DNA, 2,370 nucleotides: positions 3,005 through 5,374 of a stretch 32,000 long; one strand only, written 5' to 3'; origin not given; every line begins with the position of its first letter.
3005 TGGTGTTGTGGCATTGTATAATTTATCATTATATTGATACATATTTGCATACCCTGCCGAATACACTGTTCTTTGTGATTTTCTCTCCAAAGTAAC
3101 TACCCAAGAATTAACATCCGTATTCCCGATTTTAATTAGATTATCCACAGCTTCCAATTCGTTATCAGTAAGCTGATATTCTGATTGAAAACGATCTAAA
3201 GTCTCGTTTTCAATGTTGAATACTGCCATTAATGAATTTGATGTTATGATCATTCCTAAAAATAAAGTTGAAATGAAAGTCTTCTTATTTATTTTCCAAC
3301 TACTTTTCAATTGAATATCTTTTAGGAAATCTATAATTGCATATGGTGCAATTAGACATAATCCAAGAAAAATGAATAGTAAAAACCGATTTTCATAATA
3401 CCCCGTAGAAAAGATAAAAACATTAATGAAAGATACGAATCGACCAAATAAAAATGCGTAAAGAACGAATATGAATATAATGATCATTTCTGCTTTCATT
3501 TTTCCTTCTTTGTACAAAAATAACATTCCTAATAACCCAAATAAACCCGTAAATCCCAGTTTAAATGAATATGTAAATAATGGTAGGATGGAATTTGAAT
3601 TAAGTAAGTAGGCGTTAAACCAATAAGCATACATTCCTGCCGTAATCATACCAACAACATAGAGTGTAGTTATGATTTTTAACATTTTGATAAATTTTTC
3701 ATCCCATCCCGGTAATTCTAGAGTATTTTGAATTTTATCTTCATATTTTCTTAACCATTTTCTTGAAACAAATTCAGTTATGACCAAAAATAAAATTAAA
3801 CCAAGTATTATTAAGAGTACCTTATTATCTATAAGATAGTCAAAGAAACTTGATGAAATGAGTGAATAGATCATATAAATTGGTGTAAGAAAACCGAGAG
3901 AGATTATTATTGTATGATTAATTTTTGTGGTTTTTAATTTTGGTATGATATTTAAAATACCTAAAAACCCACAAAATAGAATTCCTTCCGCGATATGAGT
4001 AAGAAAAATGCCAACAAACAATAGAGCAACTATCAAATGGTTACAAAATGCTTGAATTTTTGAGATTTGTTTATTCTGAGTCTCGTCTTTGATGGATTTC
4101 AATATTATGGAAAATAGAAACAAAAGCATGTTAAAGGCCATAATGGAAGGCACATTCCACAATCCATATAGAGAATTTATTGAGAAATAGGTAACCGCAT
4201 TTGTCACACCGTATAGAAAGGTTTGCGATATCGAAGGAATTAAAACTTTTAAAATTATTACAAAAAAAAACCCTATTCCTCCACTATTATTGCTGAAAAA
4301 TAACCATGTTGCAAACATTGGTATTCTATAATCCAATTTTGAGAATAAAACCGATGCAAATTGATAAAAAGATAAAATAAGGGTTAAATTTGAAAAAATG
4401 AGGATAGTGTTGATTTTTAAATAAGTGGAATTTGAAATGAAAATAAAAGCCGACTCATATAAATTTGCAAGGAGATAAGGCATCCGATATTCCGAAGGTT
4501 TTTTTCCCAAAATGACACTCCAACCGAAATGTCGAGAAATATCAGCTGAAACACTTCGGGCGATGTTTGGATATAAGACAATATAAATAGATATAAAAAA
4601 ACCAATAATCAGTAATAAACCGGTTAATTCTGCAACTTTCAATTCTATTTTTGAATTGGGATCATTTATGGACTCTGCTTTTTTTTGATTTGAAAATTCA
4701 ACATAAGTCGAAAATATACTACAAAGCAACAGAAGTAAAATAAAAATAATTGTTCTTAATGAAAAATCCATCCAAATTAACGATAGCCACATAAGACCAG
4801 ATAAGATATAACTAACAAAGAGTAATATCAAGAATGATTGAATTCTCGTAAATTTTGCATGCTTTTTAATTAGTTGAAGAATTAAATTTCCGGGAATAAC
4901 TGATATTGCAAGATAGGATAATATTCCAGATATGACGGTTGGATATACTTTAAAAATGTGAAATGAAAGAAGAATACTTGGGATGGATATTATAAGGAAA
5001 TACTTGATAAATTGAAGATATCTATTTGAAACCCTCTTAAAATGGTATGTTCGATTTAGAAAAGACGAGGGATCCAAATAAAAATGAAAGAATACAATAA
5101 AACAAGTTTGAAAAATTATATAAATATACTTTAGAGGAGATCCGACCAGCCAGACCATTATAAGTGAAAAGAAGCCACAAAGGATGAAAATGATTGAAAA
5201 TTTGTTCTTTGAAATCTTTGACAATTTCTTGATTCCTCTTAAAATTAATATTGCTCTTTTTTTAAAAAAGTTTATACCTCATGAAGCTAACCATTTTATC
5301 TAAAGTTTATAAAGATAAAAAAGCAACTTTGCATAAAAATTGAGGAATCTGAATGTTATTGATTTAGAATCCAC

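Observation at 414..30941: Two diverged, rearranged copies of one gene set (giant polytopic protein + GT2 + beta-helix surface protein + GT-B) bracket the locus: candidate dedicated surface-protein glycosylation modules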

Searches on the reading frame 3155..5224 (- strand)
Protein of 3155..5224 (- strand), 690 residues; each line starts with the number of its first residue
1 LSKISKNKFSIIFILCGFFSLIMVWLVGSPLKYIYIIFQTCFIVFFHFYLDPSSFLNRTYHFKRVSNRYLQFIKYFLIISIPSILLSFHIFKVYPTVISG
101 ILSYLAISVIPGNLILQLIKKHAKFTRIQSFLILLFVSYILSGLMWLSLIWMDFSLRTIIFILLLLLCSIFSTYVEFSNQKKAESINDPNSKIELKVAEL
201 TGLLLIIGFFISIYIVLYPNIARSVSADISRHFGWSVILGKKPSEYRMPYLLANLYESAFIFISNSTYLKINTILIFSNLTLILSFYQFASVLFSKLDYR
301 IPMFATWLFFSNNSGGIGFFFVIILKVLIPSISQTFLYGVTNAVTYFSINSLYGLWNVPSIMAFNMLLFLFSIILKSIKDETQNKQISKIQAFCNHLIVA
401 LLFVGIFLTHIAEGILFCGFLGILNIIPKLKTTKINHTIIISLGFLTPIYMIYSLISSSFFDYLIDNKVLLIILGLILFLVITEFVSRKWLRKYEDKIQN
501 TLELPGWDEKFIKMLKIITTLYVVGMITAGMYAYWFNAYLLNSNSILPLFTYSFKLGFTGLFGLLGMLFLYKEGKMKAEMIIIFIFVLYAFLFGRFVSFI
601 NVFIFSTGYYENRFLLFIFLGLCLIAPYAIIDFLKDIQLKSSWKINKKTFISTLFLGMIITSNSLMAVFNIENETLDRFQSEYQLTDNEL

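Call 27: find_homologous_proteins(query=A2, max_evalue=0.01)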
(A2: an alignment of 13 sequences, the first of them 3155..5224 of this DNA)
Query A2 (13 sequences) (690 aa, profile of the alignment): 3 proteins with E <= 0.01 among 8000 candidates.
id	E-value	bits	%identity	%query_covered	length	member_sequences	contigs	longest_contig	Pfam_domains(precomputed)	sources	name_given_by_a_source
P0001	1.7e-185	637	100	93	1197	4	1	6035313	-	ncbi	ncbi:hypothetical protein [Candidatus Lokiarchaeum ossiferum]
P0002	9.6e-173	594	47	81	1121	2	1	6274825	-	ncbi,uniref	ncbi:hypothetical protein [Candidatus Lokiarchaeum ossiferum]|uniref:hypothetical protein n=1 Tax=Ca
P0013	6.3e-24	103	32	9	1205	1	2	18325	-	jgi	jgi:hypothetical protein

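Call 29: search_solved_structures(query=A2, max_evalue=10)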
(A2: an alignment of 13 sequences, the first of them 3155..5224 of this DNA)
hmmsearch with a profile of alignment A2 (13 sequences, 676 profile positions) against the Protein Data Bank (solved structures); distinct sequences matched with E-value up to 10: 0.

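Call 35: find_encoding_contigs(protein=P0013, flank=10000, max_places=1)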
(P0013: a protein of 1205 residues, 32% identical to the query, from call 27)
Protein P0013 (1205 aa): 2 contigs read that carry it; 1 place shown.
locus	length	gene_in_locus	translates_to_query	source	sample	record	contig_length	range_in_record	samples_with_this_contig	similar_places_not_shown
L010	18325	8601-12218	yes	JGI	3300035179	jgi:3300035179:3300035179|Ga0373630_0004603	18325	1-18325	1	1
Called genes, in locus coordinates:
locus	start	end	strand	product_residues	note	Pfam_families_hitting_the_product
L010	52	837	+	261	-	PF01370:Epimerase, PF02719:Polysacc_synt_2 (faint), PF16363:GDP_Man_Dehyd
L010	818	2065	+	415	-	-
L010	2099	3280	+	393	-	PF13439:Glyco_transf_4, PF13579:Glyco_trans_4_4, PF00534:Glycos_transf_1, PF13692:Glyco_trans_1_4, PF13524:Glyco_trans_1_2 (faint)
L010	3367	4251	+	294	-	PF00535:Glycos_transf_2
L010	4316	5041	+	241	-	PF13489:Methyltransf_23, PF13847:Methyltransf_31 (weak), PF08241:Methyltransf_11, PF13649:Methyltransf_25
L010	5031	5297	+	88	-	-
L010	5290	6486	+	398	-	PF13579:Glyco_trans_4_4 (weak), PF00534:Glycos_transf_1, PF13692:Glyco_trans_1_4, PF13524:Glyco_trans_1_2 (weak)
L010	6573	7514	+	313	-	PF13506:Glyco_transf_21 (weak), PF00535:Glycos_transf_2, PF13641:Glyco_tranf_2_3, PF10111:Glyco_tranf_2_2 (weak), PF13632:Glyco_trans_2_3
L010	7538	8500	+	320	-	PF03071:GNT-I (weak), PF00535:Glycos_transf_2, PF10111:Glyco_tranf_2_2, PF13641:Glyco_tranf_2_3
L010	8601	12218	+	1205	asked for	-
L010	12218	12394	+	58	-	-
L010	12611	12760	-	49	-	-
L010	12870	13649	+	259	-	PF01209:Ubie_methyltran, PF08003:Methyltransf_9 (weak), PF13489:Methyltransf_23, PF05175:MTS, PF13847:Methyltransf_31, PF08241:Methyltransf_11, PF08242:Methyltransf_12, PF13649:Methyltransf_25, +2 more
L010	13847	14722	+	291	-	PF03446:NAD_binding_2 (weak), PF03721:UDPG_MGDP_dh_N, PF00984:UDPG_MGDP_dh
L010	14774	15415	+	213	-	PF13489:Methyltransf_23, PF08241:Methyltransf_11, PF13649:Methyltransf_25 (faint)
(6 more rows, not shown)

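Call 42: predict_structure(alignment_id=A2)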
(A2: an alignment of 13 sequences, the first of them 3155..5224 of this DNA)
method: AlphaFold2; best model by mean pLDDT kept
length: 690 residues; sequences in the alignment: 13
mean_pLDDT: 82.0   pTM: 0.88
mean pLDDT of the five models: 82.0, 81.3, 79.5, 78.0, 77.2
residues with pLDDT >= 90: 226; 70-90: 337; 50-70: 103; < 50: 24
segments of 3 or more residues with pLDDT < 50: 185-194, 349-354, 641-643
pLDDT, mean of each block of 10 residues (from residue 1): 62 89 87 88 89 65 61 91 96 92 95 89 78 95 95 91 97 88 52 63 90 77 71 90 89 95 91 87 93 87 90 70 86 86 67 63 92 86 76 88 94 89 77 77 90 91 87 89 79 60 58 87 85 67 66 82 91 85 90 83 63 81 92 74 63 88 84 74 70
secondary structure, 60 per line:
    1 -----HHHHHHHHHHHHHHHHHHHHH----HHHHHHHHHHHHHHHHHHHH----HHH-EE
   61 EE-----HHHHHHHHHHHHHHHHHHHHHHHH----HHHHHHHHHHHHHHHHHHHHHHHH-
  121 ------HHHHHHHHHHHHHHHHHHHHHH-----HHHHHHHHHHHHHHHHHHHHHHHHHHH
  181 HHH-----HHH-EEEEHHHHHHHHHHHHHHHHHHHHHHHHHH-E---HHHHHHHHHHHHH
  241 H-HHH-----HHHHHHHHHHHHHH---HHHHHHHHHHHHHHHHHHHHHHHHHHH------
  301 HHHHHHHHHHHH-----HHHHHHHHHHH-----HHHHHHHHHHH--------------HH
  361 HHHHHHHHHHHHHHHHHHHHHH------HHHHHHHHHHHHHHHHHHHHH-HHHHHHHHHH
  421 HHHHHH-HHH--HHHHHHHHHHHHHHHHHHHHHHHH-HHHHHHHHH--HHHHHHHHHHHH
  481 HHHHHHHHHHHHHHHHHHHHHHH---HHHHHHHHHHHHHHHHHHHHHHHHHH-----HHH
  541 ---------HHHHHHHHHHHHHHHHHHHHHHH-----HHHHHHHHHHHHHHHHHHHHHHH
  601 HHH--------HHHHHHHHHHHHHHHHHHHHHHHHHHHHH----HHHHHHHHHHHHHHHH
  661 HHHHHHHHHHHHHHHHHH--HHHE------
elements in order (helices of 4 or more, strands of 3 or more residues): H6-26 H31-50 E59-62 H68-91 H96-119 H127-148 H154-183 E193-196 H197-222 H228-241 H251-264 H268-294 H301-312 H318-328 H334-344 H359-382 H389-409 H411-426 H433-456 H458-466 H469-503 H507-532 H550-572 H578-603 H612-640 H645-678

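Call 46: search_protein_representatives(alignment_id=A2)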
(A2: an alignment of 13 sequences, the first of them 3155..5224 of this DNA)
Query: 13 sequences, 676 profile positions. Proteins with E-value up to 0.001 (for the whole library): 871; up to 1e-10: 657; up to 1e-30: 439. The best 150 are listed.
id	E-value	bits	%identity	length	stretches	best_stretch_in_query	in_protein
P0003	1.2e-230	784.1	-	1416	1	2-676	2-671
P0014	1.7e-221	753.8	-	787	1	5-676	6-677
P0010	1.1e-220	751.1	-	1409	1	1-675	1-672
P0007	9.5e-210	715.0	-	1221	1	5-674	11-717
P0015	2.7e-203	693.7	-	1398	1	8-676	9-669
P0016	3.6e-198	676.7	-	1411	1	10-676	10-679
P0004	2.5e-195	667.4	-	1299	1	98-675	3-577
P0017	2.2e-187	641.1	-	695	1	11-675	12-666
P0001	5.2e-186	636.6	-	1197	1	59-676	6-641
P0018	1.6e-184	631.6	-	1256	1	7-675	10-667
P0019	2.8e-184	630.9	-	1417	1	1-675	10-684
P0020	3.8e-183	627.1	-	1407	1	7-675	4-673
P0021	8.4e-183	626.0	-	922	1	130-676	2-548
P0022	1.5e-179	615.2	-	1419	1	8-670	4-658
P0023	1.4e-178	612.0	-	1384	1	14-675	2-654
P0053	5.2e-135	468.0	-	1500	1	11-674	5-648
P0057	3.5e-132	458.7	-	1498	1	18-673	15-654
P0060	1.9e-127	443.0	-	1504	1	15-665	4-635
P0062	6.5e-126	438.0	-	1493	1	11-664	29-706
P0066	4.3e-124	431.9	-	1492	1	4-674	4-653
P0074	8.1e-118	411.2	-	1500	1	12-675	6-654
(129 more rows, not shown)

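Call 47: fold_search(model_id=the predicted structure, library=pdb)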
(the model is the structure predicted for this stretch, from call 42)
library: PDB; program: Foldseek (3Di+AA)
matches with E <= 10: 311; with E <= 0.001: 0
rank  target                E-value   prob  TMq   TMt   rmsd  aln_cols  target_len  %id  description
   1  6qxa_B                9.0e-03  0.33  0.11  0.11  28.5       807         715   12  Structure of membrane bound pyrophosphatase from Thermotoga maritima in complex with imidodiphosphate and N-[(2-amino- (released 2019-04-10)
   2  5ogl_A                9.4e-03  1.00  0.35  0.35  11.0       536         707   12  Structure of bacterial oligosaccharyltransferase PglB in complex with an acceptor peptide and an lipid-linked oligosac (released 2017-10-25)
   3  9g8j_B                1.4e-02  0.30  0.12  0.11  30.7       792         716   13  Structure of K+-dependent Na+-PPase from Thermotoga maritima in complex with zoledronate (released 2025-06-04)
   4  8b21_A                1.5e-02  0.28  0.11  0.11  31.2       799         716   12  Time-resolved structure of K+-dependent Na+-PPase from Thermotoga maritima 0-60-seconds post reaction initiation with  (released 2024-01-17)
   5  6gxc_A                4.9e-02  1.00  0.35  0.35  11.0       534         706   12  Bacterial oligosaccharyltransferase PglB in complex with an inhibitory peptide and a reactive lipid-linked oligosaccha (released 2018-11-14)
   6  4yb9                  5.7e-02  0.15  0.09  0.12  21.4       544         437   12  Crystal structure of the Bovine Fructose transporter GLUT5 in an open inward-facing conformation (released 2015-10-14)
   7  8b24_B                9.6e-02  0.12  0.10  0.10  30.6       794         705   11  Time-resolved structure of K+-dependent Na+-PPase from Thermotoga maritima 3600-seconds post reaction initiation with  (released 2024-01-17)
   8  6ob6_B                1.1e-01  0.30  0.11  0.17  21.0       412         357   14  Human equilibrative nucleoside transporter-1, S-(4-nitrobenzyl)-6-thioinosine bound, merohedrally twinned (released 2019-07-03)
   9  9w1r                  1.4e-01  0.23  0.11  0.17  21.5       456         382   14  S-4048-bound human SLC37A4 monomer (released 2025-11-19)
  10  8dl8_A                1.9e-01  0.20  0.11  0.15  24.6       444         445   13  Cryo-EM structure of human ferroportin/slc40 bound to Co2+ in nanodisc (released 2022-12-07)
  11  4zw9                  2.0e-01  0.10  0.08  0.10  21.9       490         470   13  Crystal structure of human GLUT3 bound to D-glucose in the outward-occluded conformation at 1.5 angstrom (released 2015-07-22)
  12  8hpk_A                2.1e-01  0.20  0.11  0.15  19.8       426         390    8  Crystal structure of the bacterial oxalate transporter OxlT in an oxalate-bound occluded form (released 2023-02-15)
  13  9pfb                  2.2e-01  0.14  0.10  0.12  22.9       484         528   10  Human OCTN2 bound to ipratropium in an inward-facing conformation (released 2025-12-03)
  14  8bzy_A                2.5e-01  0.18  0.11  0.16  22.8       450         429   12  Structure of SLC40/ferroportin in complex with vamifeport and synthetic nanobody Sy3 in occluded conformation (released 2023-03-22)
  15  8y65                  2.5e-01  0.14  0.12  0.16  24.8       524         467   12  Cryo-EM structure of human urate transporter GLUT9 bound to substrate urate (released 2024-06-19)
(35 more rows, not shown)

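Call 60: search_protein_families(library=pfam, proteins=[P0053, P0057, P0060, P0062, P0066, P0074], max_evalue=0.1)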
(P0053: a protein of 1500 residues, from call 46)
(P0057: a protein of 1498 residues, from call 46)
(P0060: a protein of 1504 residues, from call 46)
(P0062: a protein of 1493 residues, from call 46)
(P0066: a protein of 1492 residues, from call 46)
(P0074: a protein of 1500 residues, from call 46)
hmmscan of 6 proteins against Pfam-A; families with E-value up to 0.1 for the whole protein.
P0053 (1500 aa): 1 family
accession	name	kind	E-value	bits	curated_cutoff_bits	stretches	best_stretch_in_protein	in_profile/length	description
PF03425.19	CBM_11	-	0.00092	19.7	27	1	895-1012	10-132/182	Carbohydrate binding domain (family 11)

P0057 (1498 aa): 1 family
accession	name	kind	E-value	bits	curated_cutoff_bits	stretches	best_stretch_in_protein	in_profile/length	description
PF03425.19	CBM_11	-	0.00024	21.6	27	1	935-1020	43-132/182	Carbohydrate binding domain (family 11)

P0060 (1504 aa): 1 family
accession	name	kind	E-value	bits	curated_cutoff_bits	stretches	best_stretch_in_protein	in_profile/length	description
PF03425.19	CBM_11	-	2.2e-07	31.5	27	1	909-1019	25-137/182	Carbohydrate binding domain (family 11)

P0062 (1493 aa): 0 families

P0066 (1492 aa): 1 family
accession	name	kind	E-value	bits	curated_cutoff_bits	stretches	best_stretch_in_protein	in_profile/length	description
PF03425.19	CBM_11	-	0.00012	22.6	27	1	915-1015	27-134/182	Carbohydrate binding domain (family 11)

P0074 (1500 aa): 2 families
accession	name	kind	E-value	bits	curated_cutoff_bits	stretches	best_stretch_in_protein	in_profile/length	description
PF07760.16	DUF1616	-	0.00059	19.5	31.6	1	68-162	3-108/307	Protein of unknown function (DUF1616)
PF03425.19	CBM_11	-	0.0012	19.4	27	1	928-1023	37-132/182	Carbohydrate binding domain (family 11)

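Call 87: fold_search(model_id=the predicted structure, library=viral)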
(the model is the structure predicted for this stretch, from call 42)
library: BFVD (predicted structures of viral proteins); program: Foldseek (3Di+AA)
matches with E <= 10: 113; with E <= 0.001: 0
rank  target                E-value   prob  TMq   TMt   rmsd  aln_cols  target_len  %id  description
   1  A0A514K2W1            1.8e-01  0.97  0.28  0.52  14.9       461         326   11  Uncharacterized protein [Nitrosopumilus spindle-shaped virus]
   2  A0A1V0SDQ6            1.8e-01  0.18  0.11  0.16  22.4       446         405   12  UNC93-like protein MFSD11 [Indivirus ILV1]
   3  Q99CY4                2.0e-01  0.28  0.12  0.18  19.8       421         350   12  Uncharacterized protein [Bovine herpesvirus 4 (strain DN-599)]
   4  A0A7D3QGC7            2.6e-01  0.12  0.12  0.14  26.1       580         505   13  (no name in the UniProt tables at hand)
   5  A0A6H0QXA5            2.8e-01  0.10  0.10  0.09  26.5       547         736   11  Membrane protein ORF64 [Cyprinid herpesvirus 2]
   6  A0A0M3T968            3.0e-01  0.13  0.11  0.15  23.1       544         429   13  F22 [Felid gammaherpesvirus 1]
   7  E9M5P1                3.5e-01  0.21  0.11  0.19  20.9       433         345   12  Envelope protein UL43 [Cricetid gammaherpesvirus 2]
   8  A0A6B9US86            3.6e-01  0.12  0.11  0.14  24.0       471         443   10  (no name in the UniProt tables at hand)
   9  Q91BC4                4.6e-01  0.10  0.10  0.13  22.9       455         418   11  Uncharacterized protein [Spodoptera litura multicapsid nucleopolyhedrovirus]
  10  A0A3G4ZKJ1            4.7e-01  0.13  0.11  0.15  20.5       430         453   16  MFS transporter [Terrestrivirus sp.]
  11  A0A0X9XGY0            4.9e-01  0.14  0.11  0.16  21.0       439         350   10  Envelope protein UL43 [Vespertilionid gammaherpesvirus 1]
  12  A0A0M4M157            6.0e-01  0.12  0.11  0.16  20.8       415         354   12  ORF58 [Felid gammaherpesvirus 1]
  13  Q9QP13                7.3e-01  0.35  0.16  0.26  19.3       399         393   10  Envelope glycoprotein M [Infectious laryngotracheitis virus]
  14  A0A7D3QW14            7.9e-01  0.08  0.11  0.14  21.6       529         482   13  Uncharacterized protein [Fadolivirus FV1/VV64]
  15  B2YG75                8.6e-01  0.08  0.11  0.15  23.1       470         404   14  Uncharacterized protein [Musca hytrovirus(isolate Musca domestica/United States/Boucias/-)]
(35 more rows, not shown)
